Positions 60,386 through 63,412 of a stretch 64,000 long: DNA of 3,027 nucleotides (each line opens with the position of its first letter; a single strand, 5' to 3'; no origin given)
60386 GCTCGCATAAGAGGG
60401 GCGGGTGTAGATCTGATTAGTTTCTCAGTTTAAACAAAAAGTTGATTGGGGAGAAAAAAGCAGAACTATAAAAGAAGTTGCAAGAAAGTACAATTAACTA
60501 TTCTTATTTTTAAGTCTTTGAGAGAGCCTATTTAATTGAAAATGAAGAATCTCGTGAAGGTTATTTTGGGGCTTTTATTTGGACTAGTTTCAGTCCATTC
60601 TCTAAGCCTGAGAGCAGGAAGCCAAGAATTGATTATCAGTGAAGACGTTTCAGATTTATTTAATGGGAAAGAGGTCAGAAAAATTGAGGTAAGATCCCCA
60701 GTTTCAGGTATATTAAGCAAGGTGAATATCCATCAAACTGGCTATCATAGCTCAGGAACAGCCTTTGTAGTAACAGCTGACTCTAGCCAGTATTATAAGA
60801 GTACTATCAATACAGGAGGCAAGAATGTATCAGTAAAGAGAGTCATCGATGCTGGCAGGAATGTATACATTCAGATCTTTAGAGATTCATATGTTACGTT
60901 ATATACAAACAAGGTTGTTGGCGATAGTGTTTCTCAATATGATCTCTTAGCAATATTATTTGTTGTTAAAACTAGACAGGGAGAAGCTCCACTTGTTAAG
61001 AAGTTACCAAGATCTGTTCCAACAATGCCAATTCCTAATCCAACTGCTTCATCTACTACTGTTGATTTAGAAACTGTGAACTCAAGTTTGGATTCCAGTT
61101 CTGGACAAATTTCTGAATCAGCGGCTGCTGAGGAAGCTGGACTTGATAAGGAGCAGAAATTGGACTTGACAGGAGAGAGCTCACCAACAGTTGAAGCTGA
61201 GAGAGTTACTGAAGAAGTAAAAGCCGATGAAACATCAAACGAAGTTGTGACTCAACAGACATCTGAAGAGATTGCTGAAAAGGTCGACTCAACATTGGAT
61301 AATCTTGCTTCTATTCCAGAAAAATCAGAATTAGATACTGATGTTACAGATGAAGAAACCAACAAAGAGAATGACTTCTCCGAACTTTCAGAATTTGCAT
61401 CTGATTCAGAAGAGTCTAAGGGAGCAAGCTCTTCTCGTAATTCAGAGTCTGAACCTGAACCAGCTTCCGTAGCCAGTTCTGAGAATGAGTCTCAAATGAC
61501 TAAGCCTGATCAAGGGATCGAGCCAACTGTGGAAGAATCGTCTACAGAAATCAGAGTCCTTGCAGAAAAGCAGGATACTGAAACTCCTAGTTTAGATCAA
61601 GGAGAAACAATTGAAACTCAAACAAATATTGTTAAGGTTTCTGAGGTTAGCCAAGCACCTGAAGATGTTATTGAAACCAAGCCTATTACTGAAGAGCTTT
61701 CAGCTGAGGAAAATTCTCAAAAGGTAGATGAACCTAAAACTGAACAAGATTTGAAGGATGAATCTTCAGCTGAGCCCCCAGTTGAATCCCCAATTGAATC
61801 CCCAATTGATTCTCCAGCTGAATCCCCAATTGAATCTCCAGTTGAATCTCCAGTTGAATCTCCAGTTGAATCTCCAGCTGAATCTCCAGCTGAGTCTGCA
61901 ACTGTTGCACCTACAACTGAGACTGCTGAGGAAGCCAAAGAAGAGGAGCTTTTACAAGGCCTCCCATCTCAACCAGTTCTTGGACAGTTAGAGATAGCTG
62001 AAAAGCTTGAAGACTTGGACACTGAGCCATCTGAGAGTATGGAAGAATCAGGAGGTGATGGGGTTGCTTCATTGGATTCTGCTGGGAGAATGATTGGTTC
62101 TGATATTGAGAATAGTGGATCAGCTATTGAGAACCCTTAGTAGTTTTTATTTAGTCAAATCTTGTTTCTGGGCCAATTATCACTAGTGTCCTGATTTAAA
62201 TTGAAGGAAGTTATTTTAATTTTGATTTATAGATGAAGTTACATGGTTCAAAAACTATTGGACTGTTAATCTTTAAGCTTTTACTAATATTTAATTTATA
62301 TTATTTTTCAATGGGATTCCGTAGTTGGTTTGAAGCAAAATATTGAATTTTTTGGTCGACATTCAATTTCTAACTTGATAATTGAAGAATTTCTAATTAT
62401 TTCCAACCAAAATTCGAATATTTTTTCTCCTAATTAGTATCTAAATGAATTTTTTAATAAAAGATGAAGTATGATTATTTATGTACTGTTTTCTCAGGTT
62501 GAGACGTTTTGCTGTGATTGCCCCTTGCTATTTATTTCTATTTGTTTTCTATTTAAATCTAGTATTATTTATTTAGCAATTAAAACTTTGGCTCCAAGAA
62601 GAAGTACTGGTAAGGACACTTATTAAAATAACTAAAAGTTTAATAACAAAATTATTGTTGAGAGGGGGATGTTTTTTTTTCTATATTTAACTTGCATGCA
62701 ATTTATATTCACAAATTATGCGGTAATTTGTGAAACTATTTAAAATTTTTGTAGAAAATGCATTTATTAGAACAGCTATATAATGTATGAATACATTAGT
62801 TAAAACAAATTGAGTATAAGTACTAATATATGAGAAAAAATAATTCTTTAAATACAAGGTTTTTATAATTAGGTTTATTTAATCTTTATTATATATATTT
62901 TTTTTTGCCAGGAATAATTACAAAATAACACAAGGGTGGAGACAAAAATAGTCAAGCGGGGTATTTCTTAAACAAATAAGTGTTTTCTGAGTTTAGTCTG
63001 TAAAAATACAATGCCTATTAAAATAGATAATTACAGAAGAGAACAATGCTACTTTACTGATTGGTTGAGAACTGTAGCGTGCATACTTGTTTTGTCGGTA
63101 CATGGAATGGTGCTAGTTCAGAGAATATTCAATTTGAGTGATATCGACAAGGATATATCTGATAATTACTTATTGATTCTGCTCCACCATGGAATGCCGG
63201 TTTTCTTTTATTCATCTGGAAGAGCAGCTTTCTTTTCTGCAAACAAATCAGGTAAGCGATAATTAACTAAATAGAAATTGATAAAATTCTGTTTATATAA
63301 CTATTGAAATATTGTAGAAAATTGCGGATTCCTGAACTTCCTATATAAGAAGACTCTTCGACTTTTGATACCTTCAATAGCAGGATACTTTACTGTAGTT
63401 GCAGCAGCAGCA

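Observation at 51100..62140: Secretory/adhesin neighbourhood at the right end of the window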

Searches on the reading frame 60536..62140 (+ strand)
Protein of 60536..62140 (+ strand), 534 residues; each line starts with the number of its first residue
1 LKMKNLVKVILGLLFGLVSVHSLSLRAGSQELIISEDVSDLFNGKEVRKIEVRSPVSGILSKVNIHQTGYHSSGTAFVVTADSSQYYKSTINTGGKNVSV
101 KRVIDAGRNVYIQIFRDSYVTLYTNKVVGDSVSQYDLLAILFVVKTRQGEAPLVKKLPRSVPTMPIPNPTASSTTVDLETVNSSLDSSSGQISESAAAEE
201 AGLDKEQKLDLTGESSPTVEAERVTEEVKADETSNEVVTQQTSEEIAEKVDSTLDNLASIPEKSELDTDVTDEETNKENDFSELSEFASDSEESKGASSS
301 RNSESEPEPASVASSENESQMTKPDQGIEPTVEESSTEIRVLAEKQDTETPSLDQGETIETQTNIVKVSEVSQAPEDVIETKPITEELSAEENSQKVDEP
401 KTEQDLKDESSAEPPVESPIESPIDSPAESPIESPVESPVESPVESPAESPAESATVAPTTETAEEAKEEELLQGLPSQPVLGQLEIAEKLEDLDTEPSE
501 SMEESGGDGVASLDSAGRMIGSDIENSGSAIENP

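Call 3: search_protein_families(library=pfam, proteins=[window:60536-62140:+], max_evalue=0.01)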
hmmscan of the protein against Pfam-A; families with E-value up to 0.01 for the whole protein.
window:60536-62140:+ (534 aa): 0 families

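Call 53: list_cluster_members(proteins=[P0029, P0030, P0031, window:60542-62137:+, window:57136-57684:-])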
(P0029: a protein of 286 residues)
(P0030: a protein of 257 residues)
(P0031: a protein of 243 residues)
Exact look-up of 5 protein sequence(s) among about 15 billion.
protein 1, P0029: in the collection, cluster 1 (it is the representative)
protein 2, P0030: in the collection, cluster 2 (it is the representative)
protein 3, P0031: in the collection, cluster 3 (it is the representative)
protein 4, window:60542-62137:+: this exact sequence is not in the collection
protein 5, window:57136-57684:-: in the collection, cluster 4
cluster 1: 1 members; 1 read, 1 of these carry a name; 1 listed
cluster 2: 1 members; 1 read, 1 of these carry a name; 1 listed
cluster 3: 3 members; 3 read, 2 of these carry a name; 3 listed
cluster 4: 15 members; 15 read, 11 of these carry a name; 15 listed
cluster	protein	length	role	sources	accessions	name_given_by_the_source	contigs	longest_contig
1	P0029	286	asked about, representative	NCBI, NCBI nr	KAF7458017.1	hypothetical protein HWI79_1583 [Cryptosporidium felis]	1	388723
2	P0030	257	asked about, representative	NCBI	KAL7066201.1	hypothetical protein ACR3K2_33680, partial [Cryptosporidium serpentis]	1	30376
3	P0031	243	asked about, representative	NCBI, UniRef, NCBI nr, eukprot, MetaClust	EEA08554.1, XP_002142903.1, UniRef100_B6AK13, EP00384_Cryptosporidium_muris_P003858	uncharacterized protein CMU_030430 [Cryptosporidium muris RN66] | Uncharacterized protein n=1 Tax=Cryptosporidium muris (strain RN66) TaxID=441375 ... | XP_002142903.1 hypothetical protein [Cryptosporidium muris RN66]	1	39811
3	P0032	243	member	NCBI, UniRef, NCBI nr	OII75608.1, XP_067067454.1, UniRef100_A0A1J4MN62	hypothetical protein cand_026790 [Cryptosporidium andersoni] | Uncharacterized protein n=1 Tax=Cryptosporidium andersoni TaxID=117008 ...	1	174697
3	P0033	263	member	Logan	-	-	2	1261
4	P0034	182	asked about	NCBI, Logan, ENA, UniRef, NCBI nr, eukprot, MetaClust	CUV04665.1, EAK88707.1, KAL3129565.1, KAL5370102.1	high mobility group (HMG)-box [Cryptosporidium parvum Iowa II] | High mobility group (HMG)-box n=3 Tax=Cryptosporidium TaxID=5806 RepID=Q5CTG8_CRYPI | QOY42923.1 hypothetical protein CPATCC_000612 [Cryptosporidium parvum]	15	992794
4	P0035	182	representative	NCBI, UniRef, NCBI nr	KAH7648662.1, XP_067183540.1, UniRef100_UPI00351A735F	high mobility group (HMG)-box [Cryptosporidium bovis] | high mobility group (HMG)-box n=1 Tax=Cryptosporidium bovis TaxID=310047 ...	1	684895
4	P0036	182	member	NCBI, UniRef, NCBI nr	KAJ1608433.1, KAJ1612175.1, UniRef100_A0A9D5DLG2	high mobility group (HMG)-box [Cryptosporidium canis] | High mobility group (HMG)-box n=1 Tax=Cryptosporidium canis TaxID=195482 ...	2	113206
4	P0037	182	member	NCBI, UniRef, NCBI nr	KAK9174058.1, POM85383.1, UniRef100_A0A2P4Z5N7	HMG (high mobility group) box family protein [Cryptosporidium meleagridis] | HMG (High mobility group) box family protein n=1 Tax=Cryptosporidium meleagridis ...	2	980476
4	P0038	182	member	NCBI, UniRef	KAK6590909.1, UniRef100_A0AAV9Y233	high mobility group (HMG)-box [Cryptosporidium xiaoi] | High mobility group (HMG)-box n=1 Tax=Cryptosporidium xiaoi TaxID=659607 ...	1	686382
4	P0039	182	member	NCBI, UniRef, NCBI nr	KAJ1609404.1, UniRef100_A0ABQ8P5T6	high mobility group (HMG)-box [Cryptosporidium canis] | High mobility group (HMG)-box n=1 Tax=Cryptosporidium canis TaxID=195482 ...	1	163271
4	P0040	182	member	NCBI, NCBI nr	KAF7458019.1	High mobility group box domain containing protein [Cryptosporidium felis]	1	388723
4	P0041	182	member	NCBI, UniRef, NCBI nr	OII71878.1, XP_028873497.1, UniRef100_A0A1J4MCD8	uncharacterized protein cubi_00686 [Cryptosporidium ubiquitum] | HMG box domain-containing protein n=2 Tax=Cryptosporidium TaxID=5806 ...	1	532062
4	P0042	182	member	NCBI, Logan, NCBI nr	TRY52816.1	High mobility group box domain containing protein [Cryptosporidium tyzzeri]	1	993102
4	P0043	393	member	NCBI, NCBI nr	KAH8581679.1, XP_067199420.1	high mobility group (HMG)-box [Cryptosporidium sp. chipmunk genotype I]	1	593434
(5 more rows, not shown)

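Call 61: search_solved_structures(query=window:60542-62137:+, max_evalue=1)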
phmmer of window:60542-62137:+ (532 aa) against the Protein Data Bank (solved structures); distinct sequences matched with E-value up to 1: 2.
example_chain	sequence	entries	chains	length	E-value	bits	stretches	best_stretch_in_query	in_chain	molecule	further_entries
5o60_O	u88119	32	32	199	0.38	13.1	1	371-455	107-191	50S ribosomal protein L17 | Large ribosomal subunit protein bL17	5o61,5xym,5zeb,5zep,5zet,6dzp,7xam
8q7z_BC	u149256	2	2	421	0.46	12.8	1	398-452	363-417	60S ribosomal protein L4 C-terminal domain-containing protein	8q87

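Call 62: find_homologous_proteins(query=window:60542-62137:+, max_evalue=0.001)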
Query window:60542-62137:+ (532 aa): 8 proteins with E <= 0.001 among 8000 candidates.
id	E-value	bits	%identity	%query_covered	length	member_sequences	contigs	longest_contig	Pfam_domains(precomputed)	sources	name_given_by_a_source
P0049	4.0e-279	944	90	100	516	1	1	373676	-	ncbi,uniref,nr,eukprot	ncbi:Uncharacterized protein GY17_00002264 [Cryptosporidium hominis]|uniref:Uncharacterized protein 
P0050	6.4e-157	542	57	100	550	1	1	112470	-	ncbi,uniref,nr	ncbi:putative signal peptide protein [Cryptosporidium canis]|uniref:Signal peptide protein n=1 Tax=C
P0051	8.7e-155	535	56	99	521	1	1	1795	-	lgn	-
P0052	8.5e-109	383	48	99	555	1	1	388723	-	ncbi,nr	ncbi:hypothetical protein HWI79_1587 [Cryptosporidium felis]|nr:hypothetical protein HWI79_1587 [Cry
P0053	8.6e-64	235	60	32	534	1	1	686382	-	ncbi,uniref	ncbi:hypothetical protein RS030_111856 [Cryptosporidium xiaoi]|uniref:Uncharacterized protein n=1 Ta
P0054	1.7e-59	220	39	96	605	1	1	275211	PF02095.22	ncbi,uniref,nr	ncbi:hypothetical protein FG386_001498 [Cryptosporidium ryanae]|uniref:uncharacterized protein n=1 T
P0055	1.4e-6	46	59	13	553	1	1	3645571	-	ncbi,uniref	ncbi:uncharacterized protein RJT20DRAFT_153080 [Scheffersomyces xylosifermentans]|uniref:uncharacter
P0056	7.2e-4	37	69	7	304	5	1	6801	PF03180.20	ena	-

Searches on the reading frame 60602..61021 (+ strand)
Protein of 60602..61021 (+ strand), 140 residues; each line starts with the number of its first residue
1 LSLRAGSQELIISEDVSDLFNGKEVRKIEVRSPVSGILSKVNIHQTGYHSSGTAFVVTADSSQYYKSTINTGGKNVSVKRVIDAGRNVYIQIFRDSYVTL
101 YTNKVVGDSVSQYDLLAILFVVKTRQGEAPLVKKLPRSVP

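Call 74: search_protein_families(library=pfam, proteins=[window:60602-61021:+], max_evalue=1)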
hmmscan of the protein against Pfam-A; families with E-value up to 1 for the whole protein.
seq(140 aa): 2 families
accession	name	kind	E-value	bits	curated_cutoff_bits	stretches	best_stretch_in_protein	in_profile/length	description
PF13533.13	Biotin_lipoyl_2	-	0.026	14.8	29.8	1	29-45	2-18/32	Biotin-lipoyl like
PF16576.10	HlyD_D23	-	0.069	12.9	30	1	21-63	101-144/214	Barrel-sandwich domain of CusB or HlyD membrane-fusion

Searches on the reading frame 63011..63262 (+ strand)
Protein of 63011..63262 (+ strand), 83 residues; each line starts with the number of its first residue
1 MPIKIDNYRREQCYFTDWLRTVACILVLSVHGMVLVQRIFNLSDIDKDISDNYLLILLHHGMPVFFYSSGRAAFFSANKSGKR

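Call 3: search_protein_families(library=pfam, proteins=[window:63011-63262:+], max_evalue=0.01)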
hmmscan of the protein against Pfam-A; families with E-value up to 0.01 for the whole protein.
window:63011-63262:+ (83 aa): 1 family
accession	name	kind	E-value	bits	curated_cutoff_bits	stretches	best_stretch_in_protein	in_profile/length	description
PF01757.29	Acyl_transf_3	-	4.4e-06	26.4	31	1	16-74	4-60/326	Acyltransferase domain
